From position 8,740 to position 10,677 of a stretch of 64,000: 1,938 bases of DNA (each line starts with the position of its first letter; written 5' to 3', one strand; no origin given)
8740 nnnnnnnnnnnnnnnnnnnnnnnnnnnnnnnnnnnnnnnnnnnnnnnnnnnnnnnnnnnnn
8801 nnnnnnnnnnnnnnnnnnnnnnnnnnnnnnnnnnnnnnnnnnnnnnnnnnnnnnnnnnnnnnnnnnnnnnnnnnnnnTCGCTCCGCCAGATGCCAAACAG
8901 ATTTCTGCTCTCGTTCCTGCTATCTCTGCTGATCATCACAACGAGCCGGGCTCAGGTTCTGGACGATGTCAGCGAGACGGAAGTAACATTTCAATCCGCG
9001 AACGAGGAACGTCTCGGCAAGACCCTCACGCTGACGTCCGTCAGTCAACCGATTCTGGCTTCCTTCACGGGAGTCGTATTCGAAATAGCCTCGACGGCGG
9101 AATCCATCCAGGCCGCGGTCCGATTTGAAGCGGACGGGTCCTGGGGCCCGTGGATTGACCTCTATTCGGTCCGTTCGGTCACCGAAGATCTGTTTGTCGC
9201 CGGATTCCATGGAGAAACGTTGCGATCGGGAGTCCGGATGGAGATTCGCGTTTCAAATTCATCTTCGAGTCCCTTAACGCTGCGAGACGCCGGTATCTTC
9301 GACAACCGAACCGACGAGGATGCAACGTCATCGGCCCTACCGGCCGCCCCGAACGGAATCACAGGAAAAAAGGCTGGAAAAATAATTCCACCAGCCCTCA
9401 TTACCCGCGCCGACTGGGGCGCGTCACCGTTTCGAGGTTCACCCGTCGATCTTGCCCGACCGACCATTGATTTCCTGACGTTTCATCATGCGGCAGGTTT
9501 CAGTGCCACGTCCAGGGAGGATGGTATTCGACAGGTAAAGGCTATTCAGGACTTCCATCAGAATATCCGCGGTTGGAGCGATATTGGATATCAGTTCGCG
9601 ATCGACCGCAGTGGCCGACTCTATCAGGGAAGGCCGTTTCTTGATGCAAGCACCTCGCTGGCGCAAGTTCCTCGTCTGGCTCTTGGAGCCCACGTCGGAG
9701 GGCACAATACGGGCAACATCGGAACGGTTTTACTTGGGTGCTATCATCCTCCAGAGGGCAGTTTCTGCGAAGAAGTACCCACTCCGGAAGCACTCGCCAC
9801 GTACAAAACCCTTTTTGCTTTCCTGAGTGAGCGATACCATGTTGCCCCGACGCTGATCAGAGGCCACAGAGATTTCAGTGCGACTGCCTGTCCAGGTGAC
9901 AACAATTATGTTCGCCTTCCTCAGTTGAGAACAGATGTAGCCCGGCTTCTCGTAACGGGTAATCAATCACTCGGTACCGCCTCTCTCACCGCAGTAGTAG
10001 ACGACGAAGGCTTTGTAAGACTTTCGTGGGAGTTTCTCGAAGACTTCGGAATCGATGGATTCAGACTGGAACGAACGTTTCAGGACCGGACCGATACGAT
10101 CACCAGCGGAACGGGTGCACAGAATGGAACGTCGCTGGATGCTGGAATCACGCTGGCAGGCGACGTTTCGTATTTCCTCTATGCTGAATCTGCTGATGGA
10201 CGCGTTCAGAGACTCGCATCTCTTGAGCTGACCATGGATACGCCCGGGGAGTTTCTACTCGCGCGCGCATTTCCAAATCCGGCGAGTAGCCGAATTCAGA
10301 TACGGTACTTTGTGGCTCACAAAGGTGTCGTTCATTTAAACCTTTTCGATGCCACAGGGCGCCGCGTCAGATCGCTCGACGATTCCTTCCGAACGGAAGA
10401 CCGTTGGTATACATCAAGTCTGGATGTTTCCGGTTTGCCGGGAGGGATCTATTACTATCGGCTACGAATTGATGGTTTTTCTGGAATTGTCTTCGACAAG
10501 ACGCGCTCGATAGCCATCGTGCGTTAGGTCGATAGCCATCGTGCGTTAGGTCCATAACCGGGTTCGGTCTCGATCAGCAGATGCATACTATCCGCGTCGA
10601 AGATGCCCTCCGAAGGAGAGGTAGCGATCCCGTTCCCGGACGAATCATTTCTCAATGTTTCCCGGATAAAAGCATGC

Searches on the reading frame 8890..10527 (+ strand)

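Call 40: search_protein_families(library=pfam, proteins=[window:8890-10527:+], max_evalue=0.00001)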
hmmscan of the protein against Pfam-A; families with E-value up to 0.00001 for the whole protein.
window:8890-10527:+ (545 aa): 2 families
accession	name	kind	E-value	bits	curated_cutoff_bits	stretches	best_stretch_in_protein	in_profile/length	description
PF01510.30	Amidase_2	-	9.1e-13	49.1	26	1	192-337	4-131/131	N-acetylmuramoyl-L-alanine amidase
PF18962.6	Por_Secre_tail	-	6.6e-07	30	27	1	461-527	2-64/75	Secretion system C-terminal sorting domain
